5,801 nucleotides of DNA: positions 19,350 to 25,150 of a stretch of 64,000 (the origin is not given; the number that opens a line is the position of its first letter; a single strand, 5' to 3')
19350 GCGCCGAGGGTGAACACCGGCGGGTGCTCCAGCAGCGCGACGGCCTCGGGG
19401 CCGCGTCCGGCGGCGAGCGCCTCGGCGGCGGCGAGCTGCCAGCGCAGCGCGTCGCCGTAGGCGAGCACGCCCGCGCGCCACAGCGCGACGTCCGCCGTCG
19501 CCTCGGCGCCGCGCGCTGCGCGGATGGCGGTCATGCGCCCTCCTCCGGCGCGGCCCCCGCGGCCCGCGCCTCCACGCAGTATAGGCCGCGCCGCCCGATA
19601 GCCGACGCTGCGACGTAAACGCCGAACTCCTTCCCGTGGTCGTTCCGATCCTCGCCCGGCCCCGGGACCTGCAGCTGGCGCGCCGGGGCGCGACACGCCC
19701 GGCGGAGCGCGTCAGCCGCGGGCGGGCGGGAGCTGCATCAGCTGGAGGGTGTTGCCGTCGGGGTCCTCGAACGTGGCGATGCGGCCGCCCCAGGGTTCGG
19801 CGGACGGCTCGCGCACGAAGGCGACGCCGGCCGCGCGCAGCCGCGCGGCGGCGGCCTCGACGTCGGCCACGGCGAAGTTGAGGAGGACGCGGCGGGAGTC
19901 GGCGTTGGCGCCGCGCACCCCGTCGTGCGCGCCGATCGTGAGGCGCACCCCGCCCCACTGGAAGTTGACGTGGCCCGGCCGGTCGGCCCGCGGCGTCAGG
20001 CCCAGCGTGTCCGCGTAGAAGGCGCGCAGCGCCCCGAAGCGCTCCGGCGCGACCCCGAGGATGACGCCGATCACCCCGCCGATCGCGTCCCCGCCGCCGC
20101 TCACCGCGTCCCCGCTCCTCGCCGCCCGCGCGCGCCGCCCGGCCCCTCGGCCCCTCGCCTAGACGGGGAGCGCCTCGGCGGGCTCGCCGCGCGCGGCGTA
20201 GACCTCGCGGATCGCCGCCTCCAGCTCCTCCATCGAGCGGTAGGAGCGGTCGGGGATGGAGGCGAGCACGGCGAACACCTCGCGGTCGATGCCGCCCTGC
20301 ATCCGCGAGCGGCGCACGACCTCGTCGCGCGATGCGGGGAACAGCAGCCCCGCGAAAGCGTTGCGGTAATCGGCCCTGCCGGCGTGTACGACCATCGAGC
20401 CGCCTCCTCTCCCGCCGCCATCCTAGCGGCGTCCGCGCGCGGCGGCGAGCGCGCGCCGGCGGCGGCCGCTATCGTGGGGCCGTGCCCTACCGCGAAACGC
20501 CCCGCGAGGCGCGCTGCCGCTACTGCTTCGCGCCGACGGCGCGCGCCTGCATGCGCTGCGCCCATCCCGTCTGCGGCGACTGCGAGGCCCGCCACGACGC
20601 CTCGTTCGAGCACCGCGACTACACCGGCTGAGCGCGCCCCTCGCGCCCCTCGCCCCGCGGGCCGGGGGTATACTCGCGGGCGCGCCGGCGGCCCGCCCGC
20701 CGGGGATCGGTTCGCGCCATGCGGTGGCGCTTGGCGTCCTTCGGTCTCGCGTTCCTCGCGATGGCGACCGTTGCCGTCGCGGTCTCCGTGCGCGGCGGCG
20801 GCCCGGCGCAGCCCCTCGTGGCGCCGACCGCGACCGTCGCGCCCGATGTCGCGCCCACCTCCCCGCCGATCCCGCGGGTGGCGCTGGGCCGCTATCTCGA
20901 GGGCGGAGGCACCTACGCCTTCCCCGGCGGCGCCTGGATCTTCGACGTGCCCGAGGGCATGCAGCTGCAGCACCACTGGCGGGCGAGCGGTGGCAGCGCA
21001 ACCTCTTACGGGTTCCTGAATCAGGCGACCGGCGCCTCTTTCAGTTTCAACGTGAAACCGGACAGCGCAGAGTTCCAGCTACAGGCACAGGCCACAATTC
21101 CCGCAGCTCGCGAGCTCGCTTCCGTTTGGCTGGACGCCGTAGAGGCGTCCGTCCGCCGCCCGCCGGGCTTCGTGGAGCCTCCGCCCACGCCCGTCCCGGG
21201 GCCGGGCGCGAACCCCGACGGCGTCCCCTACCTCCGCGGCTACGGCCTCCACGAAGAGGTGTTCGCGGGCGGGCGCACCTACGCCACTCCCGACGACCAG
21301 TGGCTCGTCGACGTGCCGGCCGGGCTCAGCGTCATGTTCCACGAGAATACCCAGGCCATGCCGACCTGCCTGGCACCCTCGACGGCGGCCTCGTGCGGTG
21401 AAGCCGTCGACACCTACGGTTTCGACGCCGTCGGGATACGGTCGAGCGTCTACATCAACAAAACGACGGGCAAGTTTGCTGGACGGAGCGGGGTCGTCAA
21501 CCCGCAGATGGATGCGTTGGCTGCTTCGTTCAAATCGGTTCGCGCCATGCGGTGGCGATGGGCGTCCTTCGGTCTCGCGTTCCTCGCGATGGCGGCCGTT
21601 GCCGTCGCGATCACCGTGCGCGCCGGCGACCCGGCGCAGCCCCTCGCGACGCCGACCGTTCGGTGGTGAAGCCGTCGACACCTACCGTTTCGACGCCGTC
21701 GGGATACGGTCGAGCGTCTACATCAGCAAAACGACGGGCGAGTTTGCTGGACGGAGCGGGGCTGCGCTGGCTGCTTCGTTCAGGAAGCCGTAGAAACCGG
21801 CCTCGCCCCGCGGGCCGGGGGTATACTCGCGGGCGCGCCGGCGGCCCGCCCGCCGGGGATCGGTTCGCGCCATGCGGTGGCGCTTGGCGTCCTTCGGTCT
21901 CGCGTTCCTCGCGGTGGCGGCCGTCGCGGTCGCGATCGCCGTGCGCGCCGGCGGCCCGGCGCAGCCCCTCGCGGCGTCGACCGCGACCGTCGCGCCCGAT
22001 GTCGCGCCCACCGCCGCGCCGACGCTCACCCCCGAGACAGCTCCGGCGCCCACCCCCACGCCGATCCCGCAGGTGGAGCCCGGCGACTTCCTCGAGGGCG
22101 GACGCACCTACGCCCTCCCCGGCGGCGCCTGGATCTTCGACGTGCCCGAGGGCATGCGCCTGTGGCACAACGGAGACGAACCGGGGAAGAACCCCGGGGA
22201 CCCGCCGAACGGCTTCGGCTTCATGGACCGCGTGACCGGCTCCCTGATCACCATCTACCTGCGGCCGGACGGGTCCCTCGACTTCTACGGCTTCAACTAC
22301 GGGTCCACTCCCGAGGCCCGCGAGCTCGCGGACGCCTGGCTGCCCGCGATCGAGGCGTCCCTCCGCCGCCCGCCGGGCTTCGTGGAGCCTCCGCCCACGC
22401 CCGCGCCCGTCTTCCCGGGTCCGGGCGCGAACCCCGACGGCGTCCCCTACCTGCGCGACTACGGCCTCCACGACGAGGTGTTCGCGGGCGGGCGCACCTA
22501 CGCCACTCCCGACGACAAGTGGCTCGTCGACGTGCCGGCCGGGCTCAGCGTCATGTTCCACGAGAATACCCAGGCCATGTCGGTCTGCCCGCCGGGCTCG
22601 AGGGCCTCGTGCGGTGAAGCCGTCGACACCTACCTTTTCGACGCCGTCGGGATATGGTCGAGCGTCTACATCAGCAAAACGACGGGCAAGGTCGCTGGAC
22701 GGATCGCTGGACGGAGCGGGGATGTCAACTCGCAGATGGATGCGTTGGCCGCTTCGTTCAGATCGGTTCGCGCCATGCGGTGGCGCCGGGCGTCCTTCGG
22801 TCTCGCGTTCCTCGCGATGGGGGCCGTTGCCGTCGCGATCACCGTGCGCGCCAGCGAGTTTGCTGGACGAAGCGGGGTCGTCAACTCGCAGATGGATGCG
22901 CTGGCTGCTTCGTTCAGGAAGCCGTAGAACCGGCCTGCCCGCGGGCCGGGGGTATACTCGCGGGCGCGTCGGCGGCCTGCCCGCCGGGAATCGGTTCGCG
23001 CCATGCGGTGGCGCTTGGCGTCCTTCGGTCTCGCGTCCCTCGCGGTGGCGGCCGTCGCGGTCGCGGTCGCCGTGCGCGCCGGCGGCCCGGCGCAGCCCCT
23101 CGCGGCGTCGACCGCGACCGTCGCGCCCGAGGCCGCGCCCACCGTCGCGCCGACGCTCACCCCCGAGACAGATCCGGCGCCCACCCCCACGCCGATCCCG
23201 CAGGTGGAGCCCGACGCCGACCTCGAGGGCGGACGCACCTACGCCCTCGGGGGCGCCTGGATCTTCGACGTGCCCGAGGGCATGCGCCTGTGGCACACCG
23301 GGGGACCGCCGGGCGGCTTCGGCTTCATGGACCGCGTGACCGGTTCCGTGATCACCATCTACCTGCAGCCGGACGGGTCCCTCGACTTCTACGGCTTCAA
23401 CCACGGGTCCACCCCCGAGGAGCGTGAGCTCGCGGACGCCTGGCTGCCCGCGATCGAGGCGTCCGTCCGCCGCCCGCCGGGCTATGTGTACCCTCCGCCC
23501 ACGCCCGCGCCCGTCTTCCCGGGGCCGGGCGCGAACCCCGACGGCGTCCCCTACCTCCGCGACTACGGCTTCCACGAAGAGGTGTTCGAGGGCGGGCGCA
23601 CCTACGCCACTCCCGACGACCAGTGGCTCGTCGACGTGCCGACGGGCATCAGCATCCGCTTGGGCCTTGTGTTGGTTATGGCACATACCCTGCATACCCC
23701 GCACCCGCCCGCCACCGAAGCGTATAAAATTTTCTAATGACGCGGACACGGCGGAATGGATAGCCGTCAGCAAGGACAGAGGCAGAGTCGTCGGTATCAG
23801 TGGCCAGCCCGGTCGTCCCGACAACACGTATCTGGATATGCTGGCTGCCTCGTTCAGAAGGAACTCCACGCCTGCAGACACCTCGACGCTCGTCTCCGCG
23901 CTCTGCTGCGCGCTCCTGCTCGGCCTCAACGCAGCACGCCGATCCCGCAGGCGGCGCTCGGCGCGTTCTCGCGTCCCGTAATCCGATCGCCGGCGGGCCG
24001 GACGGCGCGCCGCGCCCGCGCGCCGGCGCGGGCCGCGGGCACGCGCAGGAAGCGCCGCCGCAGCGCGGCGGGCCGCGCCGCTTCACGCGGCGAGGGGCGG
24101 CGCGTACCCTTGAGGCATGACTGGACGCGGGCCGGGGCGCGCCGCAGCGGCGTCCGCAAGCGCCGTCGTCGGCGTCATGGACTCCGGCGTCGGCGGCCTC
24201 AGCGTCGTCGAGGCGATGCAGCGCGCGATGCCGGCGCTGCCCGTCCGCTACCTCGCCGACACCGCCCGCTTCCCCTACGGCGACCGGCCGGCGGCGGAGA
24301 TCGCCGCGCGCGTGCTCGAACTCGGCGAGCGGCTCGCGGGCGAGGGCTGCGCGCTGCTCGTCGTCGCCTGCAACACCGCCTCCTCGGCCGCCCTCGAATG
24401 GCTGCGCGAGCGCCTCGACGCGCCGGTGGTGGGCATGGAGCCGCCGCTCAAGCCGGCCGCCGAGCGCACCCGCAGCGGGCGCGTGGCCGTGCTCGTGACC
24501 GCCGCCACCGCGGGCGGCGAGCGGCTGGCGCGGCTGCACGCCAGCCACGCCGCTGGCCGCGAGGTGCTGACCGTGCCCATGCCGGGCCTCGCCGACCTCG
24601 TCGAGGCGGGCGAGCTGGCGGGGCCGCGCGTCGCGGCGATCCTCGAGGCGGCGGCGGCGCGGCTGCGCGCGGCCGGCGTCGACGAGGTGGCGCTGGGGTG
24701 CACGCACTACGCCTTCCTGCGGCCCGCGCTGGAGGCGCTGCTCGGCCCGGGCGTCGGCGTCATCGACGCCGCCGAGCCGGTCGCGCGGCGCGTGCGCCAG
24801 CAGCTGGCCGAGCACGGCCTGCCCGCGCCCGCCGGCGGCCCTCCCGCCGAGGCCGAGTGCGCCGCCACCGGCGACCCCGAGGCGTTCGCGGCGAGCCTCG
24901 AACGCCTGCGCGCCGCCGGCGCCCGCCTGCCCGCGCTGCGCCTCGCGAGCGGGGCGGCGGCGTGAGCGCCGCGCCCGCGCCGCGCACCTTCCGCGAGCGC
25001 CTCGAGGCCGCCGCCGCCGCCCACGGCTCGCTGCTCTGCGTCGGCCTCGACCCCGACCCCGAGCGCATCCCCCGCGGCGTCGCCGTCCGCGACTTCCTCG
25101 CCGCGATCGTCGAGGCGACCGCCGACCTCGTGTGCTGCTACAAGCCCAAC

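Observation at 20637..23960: Tandem array of paralogous secreted-protein genes, each preceded by a conserved promoter-like element and scarred by unequal crossover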

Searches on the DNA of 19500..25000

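Call 8: search_rna_families(source=window, start=19500, end=25000, threshold=evalue, max_evalue=1)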
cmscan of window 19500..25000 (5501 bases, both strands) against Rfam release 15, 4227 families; matches with E-value up to 1: 0.
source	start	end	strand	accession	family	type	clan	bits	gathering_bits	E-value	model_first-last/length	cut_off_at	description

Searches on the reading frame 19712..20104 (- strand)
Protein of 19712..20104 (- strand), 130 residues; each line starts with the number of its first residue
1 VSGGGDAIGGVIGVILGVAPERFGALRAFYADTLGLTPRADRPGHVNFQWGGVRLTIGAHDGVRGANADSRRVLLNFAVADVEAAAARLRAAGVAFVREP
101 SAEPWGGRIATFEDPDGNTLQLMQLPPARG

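Call 6: search_protein_families(library=pfam, proteins=[window:19712-20104:-], max_evalue=1)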
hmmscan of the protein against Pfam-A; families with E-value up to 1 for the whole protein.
window:19712-20104:- (130 aa): 6 families
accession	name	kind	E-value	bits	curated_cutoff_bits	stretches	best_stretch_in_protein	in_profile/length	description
PF00903.31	Glyoxalase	-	2.4e-16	60.7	20.6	1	25-122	14-121/121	Glyoxalase/Bleomycin resistance protein/Dioxygenase superfamily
PF18029.7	Glyoxalase_6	-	1.4e-11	45.4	23.6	1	23-122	9-105/106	Glyoxalase-like domain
PF12681.13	Glyoxalase_2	-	2.2e-10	40.9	30.1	1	23-121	11-112/118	Glyoxalase-like domain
PF22659.2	YycE-like_C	-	0.003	18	27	1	80-123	12-54/55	YycE-like C-terminal domain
PF13669.12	Glyoxalase_4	-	0.0034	18.1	27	1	77-111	74-108/109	Glyoxalase/Bleomycin resistance protein/Dioxygenase superfamily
PF22677.2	Ble-like_N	-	0.12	12.5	24.5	0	27-46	16-36/41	Bleomycin resistance protein-like N-terminal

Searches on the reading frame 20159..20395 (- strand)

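Call 6: search_protein_families(library=pfam, proteins=[window:20159-20395:-], max_evalue=1)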
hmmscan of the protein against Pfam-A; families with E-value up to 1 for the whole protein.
window:20159-20395:- (78 aa): 4 families
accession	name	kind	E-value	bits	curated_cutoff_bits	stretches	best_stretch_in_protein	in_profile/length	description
PF11387.14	DUF2795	-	8e-09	35.7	25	1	7-58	3-53/54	Protein of unknown function (DUF2795)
PF21591.2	Hera_DD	-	0.041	14.1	27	0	9-27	25-45/52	RNA helicase Hera, dimerization domain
PF19102.7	DUF5789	-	0.1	13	21.7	1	14-65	11-66/75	Family of unknown function (DUF5789)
PF21874.1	CofJ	-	0.18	11.5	27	1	6-58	200-250/296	CofJ protein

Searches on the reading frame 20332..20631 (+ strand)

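Call 6: search_protein_families(library=pfam, proteins=[window:20332-20631:+], max_evalue=1)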
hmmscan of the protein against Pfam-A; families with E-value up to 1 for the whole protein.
window:20332-20631:+ (99 aa): 1 family
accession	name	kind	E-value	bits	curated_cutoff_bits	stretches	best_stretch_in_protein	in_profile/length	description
PF00643.29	zf-B_box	-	0.0098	16.5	24.1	1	58-89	2-35/42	B-box zinc finger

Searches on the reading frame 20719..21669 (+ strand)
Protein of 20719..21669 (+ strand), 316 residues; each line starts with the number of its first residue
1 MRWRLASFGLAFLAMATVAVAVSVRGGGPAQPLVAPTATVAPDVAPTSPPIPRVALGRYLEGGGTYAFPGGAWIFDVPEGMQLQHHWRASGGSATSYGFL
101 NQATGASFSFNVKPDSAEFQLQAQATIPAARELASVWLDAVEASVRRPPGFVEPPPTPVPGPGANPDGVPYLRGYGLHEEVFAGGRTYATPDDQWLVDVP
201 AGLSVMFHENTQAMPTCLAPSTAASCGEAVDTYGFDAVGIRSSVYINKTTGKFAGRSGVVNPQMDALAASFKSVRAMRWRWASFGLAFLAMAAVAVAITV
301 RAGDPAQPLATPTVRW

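Call 6: search_protein_families(library=pfam, proteins=[window:20719-21669:+], max_evalue=1)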
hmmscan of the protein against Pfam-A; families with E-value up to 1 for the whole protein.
window:20719-21669:+ (316 aa): 1 family
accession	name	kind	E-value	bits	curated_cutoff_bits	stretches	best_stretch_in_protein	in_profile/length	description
PF16028.10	SLC3A2_N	-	0.61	10.2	27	0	278-303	32-60/77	Solute carrier family 3 member 2 N-terminus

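Call 7: search_protein_families(library=ncbifam, proteins=[window:20719-21669:+], max_evalue=1)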
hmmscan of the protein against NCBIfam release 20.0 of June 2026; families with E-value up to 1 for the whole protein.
window:20719-21669:+ (316 aa): 0 families

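Call 72: search_protein_families(library=padloc, proteins=[window:20719-21669:+], max_evalue=0.1)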
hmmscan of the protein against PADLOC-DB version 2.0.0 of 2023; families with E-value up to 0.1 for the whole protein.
window:20719-21669:+ (316 aa): 0 families

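Call 73: search_protein_families(library=phrogs, proteins=[window:20719-21669:+], max_evalue=0.1)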
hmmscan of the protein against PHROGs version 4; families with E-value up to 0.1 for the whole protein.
window:20719-21669:+ (316 aa): 0 families
